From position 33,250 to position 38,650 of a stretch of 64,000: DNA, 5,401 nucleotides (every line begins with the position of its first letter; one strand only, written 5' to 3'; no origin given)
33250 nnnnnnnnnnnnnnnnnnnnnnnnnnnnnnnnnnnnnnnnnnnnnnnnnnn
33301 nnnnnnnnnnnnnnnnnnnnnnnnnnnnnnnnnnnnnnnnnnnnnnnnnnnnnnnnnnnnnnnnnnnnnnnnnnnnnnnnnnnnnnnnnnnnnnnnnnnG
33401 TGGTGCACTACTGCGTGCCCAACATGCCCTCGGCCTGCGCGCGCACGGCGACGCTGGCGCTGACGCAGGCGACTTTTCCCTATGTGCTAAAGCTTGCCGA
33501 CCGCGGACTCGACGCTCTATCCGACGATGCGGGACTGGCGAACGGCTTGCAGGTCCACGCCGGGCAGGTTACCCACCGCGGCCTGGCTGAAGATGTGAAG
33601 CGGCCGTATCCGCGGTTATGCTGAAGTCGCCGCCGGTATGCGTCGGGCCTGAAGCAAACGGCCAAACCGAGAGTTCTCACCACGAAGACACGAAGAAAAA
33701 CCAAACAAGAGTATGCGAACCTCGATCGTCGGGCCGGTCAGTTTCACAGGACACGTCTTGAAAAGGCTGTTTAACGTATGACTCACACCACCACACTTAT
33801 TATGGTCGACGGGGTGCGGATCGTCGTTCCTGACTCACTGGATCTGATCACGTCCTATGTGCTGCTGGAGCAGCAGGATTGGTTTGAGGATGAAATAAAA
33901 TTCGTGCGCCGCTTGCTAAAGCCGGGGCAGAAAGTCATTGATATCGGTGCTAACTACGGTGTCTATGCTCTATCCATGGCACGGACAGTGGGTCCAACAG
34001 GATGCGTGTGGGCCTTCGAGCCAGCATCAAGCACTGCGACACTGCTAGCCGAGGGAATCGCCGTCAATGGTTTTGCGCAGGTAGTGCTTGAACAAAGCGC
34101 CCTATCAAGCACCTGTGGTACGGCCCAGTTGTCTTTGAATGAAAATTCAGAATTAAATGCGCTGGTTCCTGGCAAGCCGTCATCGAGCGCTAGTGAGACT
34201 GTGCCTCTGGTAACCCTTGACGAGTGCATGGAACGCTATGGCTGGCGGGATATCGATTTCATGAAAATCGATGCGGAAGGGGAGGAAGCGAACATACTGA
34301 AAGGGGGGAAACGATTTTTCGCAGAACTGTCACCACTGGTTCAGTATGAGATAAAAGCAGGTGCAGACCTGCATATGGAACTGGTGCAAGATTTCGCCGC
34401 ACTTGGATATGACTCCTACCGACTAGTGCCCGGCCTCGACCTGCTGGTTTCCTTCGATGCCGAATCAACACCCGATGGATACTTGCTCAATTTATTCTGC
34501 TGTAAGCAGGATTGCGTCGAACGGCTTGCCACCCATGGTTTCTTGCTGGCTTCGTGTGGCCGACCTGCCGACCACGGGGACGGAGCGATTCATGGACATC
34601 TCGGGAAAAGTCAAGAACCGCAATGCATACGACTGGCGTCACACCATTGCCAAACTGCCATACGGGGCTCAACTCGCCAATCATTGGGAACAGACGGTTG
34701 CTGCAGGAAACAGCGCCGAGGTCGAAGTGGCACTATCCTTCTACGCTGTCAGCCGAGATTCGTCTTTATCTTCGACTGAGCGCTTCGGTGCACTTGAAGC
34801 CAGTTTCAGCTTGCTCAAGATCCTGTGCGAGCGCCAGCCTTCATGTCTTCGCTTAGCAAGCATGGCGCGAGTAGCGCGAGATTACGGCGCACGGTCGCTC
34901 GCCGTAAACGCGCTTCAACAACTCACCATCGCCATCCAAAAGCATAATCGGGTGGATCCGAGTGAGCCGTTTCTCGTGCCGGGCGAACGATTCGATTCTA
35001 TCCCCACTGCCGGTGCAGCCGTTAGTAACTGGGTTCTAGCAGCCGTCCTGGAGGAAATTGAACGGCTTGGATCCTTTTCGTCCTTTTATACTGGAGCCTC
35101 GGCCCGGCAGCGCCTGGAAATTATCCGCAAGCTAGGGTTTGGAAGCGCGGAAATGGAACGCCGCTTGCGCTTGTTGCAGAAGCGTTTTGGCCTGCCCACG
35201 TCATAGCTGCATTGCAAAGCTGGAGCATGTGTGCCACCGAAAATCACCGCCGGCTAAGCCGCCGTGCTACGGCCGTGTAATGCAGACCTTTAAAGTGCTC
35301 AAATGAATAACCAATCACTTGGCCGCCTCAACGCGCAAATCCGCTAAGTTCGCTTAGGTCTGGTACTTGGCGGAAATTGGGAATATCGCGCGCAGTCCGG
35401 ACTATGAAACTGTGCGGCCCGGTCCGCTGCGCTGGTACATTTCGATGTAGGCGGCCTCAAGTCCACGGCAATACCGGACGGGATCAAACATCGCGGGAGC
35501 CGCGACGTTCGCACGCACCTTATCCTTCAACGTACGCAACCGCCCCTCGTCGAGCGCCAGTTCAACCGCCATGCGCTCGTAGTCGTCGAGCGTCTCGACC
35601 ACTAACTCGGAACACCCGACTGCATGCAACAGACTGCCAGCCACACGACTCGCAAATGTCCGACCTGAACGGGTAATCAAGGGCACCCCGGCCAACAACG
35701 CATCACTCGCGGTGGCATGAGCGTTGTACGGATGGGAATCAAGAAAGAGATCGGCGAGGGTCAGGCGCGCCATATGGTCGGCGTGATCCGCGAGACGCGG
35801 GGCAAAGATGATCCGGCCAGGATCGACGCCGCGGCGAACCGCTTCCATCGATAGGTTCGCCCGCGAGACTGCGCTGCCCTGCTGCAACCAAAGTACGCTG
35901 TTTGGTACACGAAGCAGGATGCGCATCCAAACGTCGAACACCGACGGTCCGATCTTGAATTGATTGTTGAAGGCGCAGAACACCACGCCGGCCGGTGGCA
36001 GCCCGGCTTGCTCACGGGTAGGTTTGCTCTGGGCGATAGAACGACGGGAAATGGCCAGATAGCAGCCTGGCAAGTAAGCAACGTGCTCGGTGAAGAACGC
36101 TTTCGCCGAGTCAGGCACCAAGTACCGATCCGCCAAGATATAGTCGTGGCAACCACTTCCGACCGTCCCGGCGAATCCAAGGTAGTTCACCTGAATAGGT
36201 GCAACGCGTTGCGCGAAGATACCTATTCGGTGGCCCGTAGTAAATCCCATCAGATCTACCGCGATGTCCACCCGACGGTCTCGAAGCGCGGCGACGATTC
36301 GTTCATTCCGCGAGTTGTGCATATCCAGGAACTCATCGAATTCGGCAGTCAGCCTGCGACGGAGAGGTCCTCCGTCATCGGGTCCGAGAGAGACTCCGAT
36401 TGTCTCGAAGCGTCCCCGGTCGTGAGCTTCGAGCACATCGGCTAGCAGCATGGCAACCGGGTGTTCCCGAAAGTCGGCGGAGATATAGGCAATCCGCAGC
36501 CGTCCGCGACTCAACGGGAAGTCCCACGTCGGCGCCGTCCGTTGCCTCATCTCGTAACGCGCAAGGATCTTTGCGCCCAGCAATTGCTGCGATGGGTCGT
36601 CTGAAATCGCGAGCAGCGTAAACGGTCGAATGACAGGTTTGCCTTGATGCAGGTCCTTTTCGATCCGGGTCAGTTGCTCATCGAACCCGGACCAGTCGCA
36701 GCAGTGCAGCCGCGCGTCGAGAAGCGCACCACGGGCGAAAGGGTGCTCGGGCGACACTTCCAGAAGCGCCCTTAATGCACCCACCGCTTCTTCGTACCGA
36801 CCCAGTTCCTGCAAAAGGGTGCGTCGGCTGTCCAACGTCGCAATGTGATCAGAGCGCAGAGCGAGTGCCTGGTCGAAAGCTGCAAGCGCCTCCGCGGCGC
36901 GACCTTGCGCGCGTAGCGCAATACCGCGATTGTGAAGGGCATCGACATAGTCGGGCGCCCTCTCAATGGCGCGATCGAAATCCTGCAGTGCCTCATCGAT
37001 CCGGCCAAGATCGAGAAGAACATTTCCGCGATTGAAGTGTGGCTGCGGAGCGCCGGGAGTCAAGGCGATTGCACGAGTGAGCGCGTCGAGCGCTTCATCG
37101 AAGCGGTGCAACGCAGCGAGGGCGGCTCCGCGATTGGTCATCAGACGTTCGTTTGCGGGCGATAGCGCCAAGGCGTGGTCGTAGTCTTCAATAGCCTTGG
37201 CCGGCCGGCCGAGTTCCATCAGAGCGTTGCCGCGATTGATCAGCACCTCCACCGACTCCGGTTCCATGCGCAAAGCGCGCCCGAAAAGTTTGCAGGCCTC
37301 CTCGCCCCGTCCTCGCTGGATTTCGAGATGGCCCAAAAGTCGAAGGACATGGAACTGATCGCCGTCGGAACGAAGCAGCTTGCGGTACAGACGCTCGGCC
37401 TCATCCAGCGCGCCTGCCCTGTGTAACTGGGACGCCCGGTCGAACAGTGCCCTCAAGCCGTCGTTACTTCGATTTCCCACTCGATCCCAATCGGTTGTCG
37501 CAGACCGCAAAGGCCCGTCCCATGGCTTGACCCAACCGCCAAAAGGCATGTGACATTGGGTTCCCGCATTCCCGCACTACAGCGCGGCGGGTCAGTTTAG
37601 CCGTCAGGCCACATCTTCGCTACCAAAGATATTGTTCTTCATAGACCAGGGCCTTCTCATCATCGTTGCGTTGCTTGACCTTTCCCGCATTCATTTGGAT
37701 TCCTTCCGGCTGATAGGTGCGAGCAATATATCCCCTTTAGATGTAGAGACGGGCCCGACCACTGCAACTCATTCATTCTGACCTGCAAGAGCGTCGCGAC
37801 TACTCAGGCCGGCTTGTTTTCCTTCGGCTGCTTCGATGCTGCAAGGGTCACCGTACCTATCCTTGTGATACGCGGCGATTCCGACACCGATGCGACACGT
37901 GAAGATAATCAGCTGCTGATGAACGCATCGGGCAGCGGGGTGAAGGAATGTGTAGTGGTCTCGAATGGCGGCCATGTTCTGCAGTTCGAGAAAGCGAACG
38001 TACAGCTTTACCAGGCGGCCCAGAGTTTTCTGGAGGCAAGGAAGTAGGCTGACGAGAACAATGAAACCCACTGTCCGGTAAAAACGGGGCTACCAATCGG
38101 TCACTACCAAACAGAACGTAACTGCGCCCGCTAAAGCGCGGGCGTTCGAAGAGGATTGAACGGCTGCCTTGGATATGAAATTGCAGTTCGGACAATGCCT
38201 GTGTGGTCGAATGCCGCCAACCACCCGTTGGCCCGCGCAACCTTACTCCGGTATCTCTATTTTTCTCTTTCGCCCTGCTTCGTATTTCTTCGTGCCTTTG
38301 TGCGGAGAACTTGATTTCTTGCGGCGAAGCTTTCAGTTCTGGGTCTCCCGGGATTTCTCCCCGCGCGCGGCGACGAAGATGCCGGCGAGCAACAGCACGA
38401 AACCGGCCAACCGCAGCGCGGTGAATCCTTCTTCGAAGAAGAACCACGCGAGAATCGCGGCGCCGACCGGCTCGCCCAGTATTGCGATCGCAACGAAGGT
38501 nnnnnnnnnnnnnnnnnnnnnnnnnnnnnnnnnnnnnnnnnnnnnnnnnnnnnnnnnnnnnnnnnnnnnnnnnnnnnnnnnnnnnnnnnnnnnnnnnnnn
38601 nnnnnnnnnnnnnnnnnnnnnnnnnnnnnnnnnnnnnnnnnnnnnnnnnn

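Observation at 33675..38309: Two unpaired IR-element arms bracket a 4.6 kb AT-richer island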

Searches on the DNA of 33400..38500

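Call 27: search_rna_families(source=window, start=33400, end=38500, threshold=evalue, max_evalue=1)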
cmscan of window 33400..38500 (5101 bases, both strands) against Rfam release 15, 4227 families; matches with E-value up to 1: 0.
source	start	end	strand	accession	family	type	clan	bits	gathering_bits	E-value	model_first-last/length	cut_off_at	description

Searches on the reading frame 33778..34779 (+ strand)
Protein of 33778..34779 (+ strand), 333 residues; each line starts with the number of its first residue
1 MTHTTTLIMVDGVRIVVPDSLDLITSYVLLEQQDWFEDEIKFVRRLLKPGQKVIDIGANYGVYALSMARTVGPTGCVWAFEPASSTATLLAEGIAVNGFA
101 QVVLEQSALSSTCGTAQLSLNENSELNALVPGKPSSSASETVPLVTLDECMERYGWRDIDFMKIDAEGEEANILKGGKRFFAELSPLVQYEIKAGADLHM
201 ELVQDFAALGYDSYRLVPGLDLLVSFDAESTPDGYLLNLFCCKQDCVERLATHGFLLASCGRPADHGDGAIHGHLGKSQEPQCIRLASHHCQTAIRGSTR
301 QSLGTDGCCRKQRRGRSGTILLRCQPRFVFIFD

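Call 7: search_protein_families(library=pfam, proteins=[window:33778-34779:+], max_evalue=0.01)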
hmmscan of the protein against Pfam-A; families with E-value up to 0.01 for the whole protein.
window:33778-34779:+ (333 aa): 1 family
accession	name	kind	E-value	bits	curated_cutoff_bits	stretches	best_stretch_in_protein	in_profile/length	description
PF05050.19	Methyltransf_21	-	4.3e-16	59.9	22.7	1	55-211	1-171/173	Methyltransferase FkbM domain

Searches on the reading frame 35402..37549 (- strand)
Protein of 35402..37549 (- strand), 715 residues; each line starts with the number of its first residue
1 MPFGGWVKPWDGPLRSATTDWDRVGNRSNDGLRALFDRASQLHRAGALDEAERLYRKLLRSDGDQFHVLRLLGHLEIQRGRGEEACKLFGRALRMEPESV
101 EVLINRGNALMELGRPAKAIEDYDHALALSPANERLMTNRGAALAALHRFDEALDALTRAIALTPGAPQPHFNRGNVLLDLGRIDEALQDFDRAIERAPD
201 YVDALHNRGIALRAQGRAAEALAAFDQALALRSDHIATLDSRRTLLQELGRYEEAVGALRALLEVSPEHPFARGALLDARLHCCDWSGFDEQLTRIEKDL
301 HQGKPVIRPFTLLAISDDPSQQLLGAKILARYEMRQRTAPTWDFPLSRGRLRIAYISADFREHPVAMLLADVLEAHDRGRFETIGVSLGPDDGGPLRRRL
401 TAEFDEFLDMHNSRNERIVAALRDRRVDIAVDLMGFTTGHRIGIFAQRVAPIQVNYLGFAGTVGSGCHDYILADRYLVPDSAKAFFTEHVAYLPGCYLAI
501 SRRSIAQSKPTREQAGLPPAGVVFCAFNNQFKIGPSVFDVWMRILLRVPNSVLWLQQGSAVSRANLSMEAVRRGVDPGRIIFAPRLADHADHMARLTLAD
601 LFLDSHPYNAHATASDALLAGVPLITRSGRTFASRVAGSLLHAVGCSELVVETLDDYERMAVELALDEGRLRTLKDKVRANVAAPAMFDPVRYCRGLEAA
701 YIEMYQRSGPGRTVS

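Call 7: search_protein_families(library=pfam, proteins=[window:35402-37549:-], max_evalue=0.01)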
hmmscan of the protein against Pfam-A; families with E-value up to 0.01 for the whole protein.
window:35402-37549:- (715 aa): 27 families (the best 25 are shown)
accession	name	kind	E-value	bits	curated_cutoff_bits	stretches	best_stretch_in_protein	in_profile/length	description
PF13844.12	Glyco_transf_41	-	7.7e-79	265.8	25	2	511-696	358-542/543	Glycosyl transferase family 41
PF07719.23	TPR_2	-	4.5e-42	139.1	27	4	101-133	2-34/34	Tetratricopeptide repeat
PF00515.34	TPR_1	-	8.6e-39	130.3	27.8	4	171-201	4-34/34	Tetratricopeptide repeat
PF13414.12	TPR_11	-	1.5e-31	108.2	26.8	4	175-216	1-42/42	TPR repeat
PF13432.12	TPR_16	-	2.6e-27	95.3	32.7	3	173-234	2-63/65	Tetratricopeptide repeat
PF13181.12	TPR_8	-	3.1e-26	89.7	25.7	2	101-133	2-34/34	Tetratricopeptide repeat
PF13428.12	TPR_14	-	5.5e-25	85.7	23.5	3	68-107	3-42/44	Tetratricopeptide repeat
PF13431.12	TPR_17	-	8.5e-25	85.4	24.4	3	191-222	2-33/34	Tetratricopeptide repeat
PF13424.12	TPR_12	-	1.7e-22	79.8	30.1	3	173-232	8-75/77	Tetratricopeptide repeat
PF14559.12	TPR_19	-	1.6e-21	76.8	25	4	110-168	1-59/68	Tetratricopeptide repeat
PF13371.12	TPR_9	-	9.1e-18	64.5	35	3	144-204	5-65/73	Tetratricopeptide repeat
PF13374.12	TPR_10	-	7.2e-15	54.9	27.5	1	203-232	3-32/42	Tetratricopeptide repeat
PF13174.12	TPR_6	-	1.4e-11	44.7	26.3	0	172-200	4-32/33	Tetratricopeptide repeat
PF13176.12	TPR_7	-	1.1e-10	41.2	27.9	0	69-100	2-35/36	Tetratricopeptide repeat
PF07721.20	TPR_4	-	7.8e-10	38.9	27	0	204-227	3-26/26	Tetratricopeptide repeat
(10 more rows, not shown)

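Call 86: search_protein_families(library=ncbifam, proteins=[window:35402-37549:-], max_evalue=0.001)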
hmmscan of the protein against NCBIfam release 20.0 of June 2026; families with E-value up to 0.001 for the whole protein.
window:35402-37549:- (715 aa): 25 families
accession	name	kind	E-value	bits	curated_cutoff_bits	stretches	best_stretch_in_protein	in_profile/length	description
TIGR02917.1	PEP_TPR_lipo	equivalog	1.7e-25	89.1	312.2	2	136-273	127-264/899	XrtA/PEP-CTERM system TPR-repeat protein PrsT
NF040959.1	MamA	equivalog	1.5e-24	86.6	200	2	40-196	45-201/204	magnetosome protein MamA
TIGR02552.1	LcrH_SycD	equivalog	5.6e-20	71.4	104.8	2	129-200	47-118/136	SycD/LcrH family type III secretion system chaperone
NF033762.1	social_mot_Tgl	equivalog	6.5e-20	71.5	225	2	36-232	35-234/252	social motility TPR repeat lipoprotein Tgl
TIGR02521.1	type_IV_pilW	equivalog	2.2e-17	63.4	154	1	101-261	32-194/234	type IV pilus biogenesis/stability protein PilW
NF033920.0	C39_PA2778_fam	equivalog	2.9e-16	59.7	150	2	139-231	161-253/255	PA2778 family cysteine peptidase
NF052415.1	T3SS_chap_SctY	equivalog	1.4e-12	48.1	70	1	64-162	4-105/106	type III secretion apparatus assembly chaperone SctY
NF008391.2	PRK11189.1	equivalog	2.4e-11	43.7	250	1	171-271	68-168/297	lipoprotein NlpI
TIGR03939.1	PGA_TPR_OMP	equivalog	2.7e-10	39.1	366.65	2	10-148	65-202/800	poly-beta-1,6 N-acetyl-D-glucosamine export porin PgaA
NF011721.1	PRK15174.1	equivalog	3.7e-10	38.6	1200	3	117-236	267-386/656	Vi polysaccharide transport protein VexE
TIGR00990.1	3a0801s09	subfamily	4.7e-10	38.7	757.25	1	150-236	347-433/615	mitochondrial import receptor subunit TOM70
NF047558.1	TPR_END_plus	domain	3.4e-09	36.5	32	0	171-205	2-36/56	TPR end-of-group domain-containing protein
NF052400.1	M48_BAM_BepA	equivalog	4.8e-07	28.9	570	1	34-121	309-396/483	beta-barrel assembly-enhancing protease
NF008757.0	PRK11788.1-5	equivalog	9.1e-07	28.4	363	0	148-268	194-314/388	lipopolysaccharide assembly protein LapB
NF053607.1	CHU_0125_OmpA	equivalog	1.2e-06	27.4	620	0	181-235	66-120/639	CHU_0125 family OmpA-like outer membrane integrity protein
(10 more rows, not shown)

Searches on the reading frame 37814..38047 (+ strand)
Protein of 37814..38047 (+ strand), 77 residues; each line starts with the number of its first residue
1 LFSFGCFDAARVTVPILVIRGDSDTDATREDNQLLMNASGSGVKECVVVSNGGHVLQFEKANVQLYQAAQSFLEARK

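Call 76: search_protein_families(library=pfam, proteins=[window:37814-38047:+], max_evalue=0.001)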
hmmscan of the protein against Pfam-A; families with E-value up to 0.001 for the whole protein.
window:37814-38047:+ (77 aa): 1 family
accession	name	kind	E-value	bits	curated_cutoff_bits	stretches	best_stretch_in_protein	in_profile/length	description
PF12146.15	Hydrolase_4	-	0.00022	21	27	1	8-60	186-238/239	Serine aminopeptidase, S33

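Call 86: search_protein_families(library=ncbifam, proteins=[window:37814-38047:+], max_evalue=0.001)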
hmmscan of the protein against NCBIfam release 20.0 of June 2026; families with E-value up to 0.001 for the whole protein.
window:37814-38047:+ (77 aa): 0 families
